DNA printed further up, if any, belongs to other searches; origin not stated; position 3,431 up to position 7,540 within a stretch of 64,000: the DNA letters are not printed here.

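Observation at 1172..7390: Two starch synthases in tandem (SSI-like and SSIII) with a third starch enzyme (GWD) 37 kb downstream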

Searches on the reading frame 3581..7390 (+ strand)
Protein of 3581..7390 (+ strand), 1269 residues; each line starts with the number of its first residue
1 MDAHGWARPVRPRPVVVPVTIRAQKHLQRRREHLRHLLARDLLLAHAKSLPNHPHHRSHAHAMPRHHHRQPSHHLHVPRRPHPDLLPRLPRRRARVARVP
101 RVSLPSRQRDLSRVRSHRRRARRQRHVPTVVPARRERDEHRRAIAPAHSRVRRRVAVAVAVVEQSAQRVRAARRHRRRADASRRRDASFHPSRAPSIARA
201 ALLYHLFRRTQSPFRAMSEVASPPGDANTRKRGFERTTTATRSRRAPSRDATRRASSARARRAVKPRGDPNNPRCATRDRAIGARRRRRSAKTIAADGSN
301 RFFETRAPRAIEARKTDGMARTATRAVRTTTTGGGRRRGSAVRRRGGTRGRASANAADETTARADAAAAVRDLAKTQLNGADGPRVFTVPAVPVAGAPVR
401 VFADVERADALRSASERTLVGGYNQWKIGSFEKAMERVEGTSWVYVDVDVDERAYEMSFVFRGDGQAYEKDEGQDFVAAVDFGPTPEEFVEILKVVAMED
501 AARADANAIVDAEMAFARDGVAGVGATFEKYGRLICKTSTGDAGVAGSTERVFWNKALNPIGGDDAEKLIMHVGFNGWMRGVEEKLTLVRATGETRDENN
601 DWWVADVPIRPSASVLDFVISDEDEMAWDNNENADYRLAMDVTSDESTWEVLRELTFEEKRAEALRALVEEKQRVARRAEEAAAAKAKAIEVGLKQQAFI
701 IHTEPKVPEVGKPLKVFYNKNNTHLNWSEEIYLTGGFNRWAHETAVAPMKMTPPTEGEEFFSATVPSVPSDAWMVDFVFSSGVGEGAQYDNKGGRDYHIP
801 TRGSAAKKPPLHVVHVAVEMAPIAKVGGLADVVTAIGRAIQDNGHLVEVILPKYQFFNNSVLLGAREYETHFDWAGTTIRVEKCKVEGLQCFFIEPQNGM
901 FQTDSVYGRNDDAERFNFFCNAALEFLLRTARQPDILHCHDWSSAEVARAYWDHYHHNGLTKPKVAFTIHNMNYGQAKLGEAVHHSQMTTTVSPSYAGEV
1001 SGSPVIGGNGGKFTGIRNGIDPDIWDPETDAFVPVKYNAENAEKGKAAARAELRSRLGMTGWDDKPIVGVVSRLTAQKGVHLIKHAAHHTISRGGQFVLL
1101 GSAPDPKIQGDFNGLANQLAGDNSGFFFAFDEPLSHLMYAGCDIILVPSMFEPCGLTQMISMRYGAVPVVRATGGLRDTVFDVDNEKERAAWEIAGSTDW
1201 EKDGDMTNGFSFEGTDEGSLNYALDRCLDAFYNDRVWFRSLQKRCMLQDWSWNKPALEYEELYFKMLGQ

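Call 4: search_protein_families(library=pfam, proteins=[window:3581-7390:+])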
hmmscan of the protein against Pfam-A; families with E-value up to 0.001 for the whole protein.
window:3581-7390:+ (1269 aa): 5 families
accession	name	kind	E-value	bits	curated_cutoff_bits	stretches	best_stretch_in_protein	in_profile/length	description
PF08323.17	Glyco_transf_5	-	1e-45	156.8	22.7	1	812-1001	1-225/239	Starch synthase catalytic domain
PF16760.10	CBM53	-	5.3e-28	97.5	27.6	2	715-777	2-57/57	Starch/carbohydrate-binding module (family 53)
PF00534.26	Glycos_transf_1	-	5.4e-08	33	26.4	1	1063-1181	13-132/172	Glycosyl transferases group 1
PF13692.12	Glyco_trans_1_4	-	2.4e-06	28.3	27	1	1066-1182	2-117/142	Glycosyl transferases group 1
PF25419.1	Ig_PIFI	-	8.4e-05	23.4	28.2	0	702-784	14-99/130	PIFI-like, immunoglobulin-like domain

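Call 7: search_solved_structures(query=window:3581-7390:+, max_evalue=1e-10)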
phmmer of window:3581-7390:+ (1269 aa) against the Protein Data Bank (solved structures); distinct sequences matched with E-value up to 1e-10: 12.
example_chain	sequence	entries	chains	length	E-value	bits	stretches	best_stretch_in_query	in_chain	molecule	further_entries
6gne_A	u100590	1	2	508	3.7e-114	386.2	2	982-1266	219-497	Probable starch synthase 4, chloroplastic/amyloplastic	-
3d1j_A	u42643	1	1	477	5.3e-57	196.9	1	955-1266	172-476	Glycogen synthase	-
2qzs_A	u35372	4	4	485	6.8e-57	196.5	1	955-1266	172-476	glycogen synthase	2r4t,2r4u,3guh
3cop_A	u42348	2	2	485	4.6e-56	193.7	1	955-1266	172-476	Glycogen synthase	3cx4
1rzu_A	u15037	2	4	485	9.9e-52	179.4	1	812-1267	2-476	Glycogen synthase 1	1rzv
6gng_A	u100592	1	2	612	1.3e-43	152.5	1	984-1268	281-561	Granule-bound starch synthase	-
4hln_A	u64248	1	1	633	1.5e-43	152.3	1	988-1263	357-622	Starch synthase I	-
3vue_A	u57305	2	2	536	1.6e-40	142.3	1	988-1183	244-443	Granule-bound starch synthase 1, chloroplastic/amyloplastic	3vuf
6gnf_A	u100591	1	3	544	7.1e-37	130.2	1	988-1266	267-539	Glycogen synthase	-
2bis_A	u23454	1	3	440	5.8e-18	67.5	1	814-1181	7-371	GLGA GLYCOGEN SYNTHASE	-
3fro_A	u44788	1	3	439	6e-18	67.5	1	815-1181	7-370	GlgA glycogen synthase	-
3l01_A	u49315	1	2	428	7e-18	67.3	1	815-1181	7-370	GlgA glycogen synthase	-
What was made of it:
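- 4535..7390 (+): Starch synthase III (orthologue of O. tauri SSIII-B), 951 aa. It has a transit peptide, three CBM53-type starch-binding modules and a GT5 group-B catalytic domain (about 6005-7387). PDB AtSS4 6gne E 4e-114 against barley SSI 1.5e-43 (call 7).
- On Starch synthase III (GT5, group B): 386 bits to AtSS4, against 152 to barley SSI (call 7).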
